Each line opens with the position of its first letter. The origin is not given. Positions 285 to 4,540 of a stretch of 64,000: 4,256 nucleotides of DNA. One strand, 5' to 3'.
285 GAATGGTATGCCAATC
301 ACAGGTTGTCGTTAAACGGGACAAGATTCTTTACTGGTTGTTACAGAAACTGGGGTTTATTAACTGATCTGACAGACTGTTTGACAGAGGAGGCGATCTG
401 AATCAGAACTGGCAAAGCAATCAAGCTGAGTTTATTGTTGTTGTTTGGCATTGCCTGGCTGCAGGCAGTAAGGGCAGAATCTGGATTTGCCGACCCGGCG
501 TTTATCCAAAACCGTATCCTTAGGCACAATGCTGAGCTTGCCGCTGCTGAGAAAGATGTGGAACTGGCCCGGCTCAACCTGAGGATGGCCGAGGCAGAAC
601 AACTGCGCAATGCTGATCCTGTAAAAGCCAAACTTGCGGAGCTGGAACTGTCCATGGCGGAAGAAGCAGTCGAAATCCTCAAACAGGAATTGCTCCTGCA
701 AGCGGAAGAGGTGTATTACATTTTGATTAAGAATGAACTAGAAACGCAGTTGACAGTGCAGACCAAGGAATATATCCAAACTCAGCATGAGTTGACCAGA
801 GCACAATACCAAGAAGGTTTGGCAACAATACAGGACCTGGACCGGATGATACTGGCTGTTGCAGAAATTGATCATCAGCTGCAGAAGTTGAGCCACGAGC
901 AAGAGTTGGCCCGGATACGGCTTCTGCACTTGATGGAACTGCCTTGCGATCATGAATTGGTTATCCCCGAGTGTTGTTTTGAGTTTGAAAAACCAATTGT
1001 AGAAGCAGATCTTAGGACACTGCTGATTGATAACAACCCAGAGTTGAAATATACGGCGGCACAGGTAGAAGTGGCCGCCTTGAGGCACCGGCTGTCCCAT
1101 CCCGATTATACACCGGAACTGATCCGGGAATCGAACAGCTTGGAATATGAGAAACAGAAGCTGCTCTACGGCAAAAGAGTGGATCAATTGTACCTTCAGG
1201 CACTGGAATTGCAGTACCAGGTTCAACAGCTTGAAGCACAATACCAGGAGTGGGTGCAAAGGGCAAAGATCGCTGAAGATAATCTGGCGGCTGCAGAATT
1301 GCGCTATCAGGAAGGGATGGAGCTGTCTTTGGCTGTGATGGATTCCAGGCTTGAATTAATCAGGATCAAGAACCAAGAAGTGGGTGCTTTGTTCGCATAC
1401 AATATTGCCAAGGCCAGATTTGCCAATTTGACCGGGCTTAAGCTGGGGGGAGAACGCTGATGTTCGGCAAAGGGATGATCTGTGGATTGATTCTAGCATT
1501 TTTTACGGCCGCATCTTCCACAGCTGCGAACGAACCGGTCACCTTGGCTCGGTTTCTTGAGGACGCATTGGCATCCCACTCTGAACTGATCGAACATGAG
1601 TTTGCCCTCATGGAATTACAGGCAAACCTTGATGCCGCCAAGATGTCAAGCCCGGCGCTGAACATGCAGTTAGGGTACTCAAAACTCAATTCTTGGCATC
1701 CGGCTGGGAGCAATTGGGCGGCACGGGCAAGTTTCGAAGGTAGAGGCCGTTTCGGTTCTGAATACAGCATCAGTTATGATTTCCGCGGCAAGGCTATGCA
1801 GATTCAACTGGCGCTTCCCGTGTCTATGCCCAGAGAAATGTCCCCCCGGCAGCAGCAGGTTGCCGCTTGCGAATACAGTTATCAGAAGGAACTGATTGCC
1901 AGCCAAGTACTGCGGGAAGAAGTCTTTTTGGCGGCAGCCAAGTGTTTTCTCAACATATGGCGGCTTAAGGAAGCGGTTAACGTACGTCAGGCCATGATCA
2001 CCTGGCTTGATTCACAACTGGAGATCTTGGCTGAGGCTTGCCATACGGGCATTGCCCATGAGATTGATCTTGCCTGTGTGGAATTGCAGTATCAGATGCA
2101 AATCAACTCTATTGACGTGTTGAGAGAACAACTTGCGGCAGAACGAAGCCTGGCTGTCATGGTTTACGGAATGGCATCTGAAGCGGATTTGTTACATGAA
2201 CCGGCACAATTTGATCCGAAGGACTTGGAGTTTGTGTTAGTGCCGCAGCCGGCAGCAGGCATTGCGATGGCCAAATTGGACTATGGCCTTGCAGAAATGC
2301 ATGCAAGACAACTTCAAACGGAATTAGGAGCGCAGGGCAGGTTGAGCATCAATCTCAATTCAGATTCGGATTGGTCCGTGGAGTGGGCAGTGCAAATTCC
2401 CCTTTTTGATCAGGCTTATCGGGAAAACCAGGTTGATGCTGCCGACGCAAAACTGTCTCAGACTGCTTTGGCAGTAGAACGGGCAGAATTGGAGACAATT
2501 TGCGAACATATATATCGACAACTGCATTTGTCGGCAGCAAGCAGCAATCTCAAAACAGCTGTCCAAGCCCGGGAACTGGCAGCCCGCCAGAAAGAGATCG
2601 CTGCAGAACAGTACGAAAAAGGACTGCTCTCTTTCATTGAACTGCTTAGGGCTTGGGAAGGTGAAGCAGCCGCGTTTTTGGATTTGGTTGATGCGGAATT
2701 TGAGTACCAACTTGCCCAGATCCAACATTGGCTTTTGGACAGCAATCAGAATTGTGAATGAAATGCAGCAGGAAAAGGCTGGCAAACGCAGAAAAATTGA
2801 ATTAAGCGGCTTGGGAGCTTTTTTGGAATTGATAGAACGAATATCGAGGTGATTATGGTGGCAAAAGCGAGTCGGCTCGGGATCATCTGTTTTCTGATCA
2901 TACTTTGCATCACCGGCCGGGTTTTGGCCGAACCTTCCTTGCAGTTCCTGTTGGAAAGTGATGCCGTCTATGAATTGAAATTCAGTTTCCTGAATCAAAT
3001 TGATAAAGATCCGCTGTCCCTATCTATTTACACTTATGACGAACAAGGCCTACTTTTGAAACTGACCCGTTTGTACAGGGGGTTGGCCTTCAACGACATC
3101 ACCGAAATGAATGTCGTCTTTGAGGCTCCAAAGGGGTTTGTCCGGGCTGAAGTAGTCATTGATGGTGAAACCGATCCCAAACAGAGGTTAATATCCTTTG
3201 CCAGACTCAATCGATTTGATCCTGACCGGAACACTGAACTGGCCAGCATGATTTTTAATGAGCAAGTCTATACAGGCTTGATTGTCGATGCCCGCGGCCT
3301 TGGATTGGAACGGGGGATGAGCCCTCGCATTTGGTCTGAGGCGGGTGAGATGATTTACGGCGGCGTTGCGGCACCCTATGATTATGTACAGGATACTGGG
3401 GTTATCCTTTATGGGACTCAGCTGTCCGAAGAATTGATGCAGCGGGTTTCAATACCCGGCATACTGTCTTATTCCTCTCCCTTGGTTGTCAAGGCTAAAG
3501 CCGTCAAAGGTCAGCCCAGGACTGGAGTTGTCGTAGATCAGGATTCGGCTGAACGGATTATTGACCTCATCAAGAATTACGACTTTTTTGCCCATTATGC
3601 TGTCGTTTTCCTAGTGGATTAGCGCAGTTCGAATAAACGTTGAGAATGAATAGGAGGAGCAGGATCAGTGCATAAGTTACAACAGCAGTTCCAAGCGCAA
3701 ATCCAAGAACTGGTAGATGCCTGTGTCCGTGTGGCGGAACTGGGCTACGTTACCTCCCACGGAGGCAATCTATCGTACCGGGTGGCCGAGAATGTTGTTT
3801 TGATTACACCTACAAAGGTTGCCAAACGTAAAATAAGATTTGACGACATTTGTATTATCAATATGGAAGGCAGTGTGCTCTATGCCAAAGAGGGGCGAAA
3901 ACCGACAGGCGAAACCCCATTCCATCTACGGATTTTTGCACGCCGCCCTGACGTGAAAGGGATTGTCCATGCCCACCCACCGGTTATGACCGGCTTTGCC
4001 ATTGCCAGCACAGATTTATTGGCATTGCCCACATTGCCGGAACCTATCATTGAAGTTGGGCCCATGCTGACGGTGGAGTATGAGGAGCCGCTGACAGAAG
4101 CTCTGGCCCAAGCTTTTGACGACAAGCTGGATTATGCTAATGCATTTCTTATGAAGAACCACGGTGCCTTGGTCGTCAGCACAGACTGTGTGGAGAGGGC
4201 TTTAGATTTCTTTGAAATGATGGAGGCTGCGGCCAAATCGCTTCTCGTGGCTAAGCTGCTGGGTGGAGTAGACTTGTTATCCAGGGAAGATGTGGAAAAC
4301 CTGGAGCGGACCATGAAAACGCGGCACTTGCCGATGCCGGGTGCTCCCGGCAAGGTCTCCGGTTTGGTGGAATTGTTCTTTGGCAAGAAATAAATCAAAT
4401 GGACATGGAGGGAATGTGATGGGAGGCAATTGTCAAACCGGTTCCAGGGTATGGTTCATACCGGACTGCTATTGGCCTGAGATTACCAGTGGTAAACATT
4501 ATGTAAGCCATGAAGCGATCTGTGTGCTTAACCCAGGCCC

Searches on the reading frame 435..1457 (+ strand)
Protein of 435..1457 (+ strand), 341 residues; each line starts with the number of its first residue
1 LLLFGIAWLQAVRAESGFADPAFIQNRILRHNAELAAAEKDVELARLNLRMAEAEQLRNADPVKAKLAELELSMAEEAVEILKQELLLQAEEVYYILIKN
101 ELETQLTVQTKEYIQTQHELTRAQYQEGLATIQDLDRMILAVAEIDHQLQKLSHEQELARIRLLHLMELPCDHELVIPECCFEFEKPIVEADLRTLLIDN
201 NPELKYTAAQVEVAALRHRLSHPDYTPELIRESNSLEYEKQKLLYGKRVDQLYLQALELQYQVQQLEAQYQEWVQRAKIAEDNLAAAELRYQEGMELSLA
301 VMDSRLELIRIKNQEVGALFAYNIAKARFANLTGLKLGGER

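Call 50: search_protein_families(library=pfam, proteins=[window:435-1457:+], max_evalue=0.00001)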
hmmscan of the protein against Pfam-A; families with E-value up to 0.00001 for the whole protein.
window:435-1457:+ (341 aa): 1 family
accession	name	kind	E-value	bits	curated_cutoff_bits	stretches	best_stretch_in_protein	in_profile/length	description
PF02321.23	OEP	-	2.4e-13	50.8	22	1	235-334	88-187/187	Outer membrane efflux protein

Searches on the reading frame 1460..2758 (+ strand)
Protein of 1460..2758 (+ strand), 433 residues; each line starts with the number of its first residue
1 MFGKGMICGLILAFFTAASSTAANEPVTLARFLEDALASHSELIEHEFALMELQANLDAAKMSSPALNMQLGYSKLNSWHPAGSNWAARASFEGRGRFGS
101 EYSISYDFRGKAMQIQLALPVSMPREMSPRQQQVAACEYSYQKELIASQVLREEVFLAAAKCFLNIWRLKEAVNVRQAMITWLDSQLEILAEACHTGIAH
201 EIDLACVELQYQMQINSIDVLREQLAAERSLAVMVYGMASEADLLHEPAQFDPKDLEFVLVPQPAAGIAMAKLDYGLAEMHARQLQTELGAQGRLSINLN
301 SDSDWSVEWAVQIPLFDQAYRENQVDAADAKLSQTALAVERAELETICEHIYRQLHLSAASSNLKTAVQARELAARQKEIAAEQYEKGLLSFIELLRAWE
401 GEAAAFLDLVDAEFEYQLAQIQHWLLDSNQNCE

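Call 50: search_protein_families(library=pfam, proteins=[window:1460-2758:+], max_evalue=0.00001)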
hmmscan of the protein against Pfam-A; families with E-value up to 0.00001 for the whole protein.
window:1460-2758:+ (433 aa): 1 family
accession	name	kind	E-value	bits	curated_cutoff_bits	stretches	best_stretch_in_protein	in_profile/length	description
PF02321.23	OEP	-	1.4e-12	48.3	22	1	288-422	43-181/187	Outer membrane efflux protein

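Call 55: find_homologous_proteins(query=window:1460-2758:+, max_evalue=1e-10)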
Query window:1460-2758:+ (433 aa): 2 proteins with E <= 1e-10 among 8000 candidates.
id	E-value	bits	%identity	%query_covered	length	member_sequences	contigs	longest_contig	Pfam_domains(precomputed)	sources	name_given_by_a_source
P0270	2.2e-278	941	100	100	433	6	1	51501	-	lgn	-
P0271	1.6e-120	421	49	100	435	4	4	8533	PF02321.24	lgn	-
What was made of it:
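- Tried and rejected: A homologue search with the TolC-like protein (call 55) found only 2 unnamed proteins.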

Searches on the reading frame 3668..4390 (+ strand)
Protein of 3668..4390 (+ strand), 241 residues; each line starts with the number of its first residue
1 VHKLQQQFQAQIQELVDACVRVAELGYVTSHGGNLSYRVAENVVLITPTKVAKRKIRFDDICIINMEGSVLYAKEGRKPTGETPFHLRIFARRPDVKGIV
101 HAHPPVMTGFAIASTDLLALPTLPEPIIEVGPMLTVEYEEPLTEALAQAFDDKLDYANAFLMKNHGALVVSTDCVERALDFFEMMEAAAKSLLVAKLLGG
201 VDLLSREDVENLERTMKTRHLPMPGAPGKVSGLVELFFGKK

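Call 50: search_protein_families(library=pfam, proteins=[window:3668-4390:+], max_evalue=0.00001)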
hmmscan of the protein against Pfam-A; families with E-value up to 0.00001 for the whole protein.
window:3668-4390:+ (241 aa): 1 family
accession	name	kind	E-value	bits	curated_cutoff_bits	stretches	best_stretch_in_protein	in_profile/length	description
PF00596.27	Aldolase_II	-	1.1e-36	126.9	22.2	1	13-191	1-181/183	Class II Aldolase and Adducin N-terminal domain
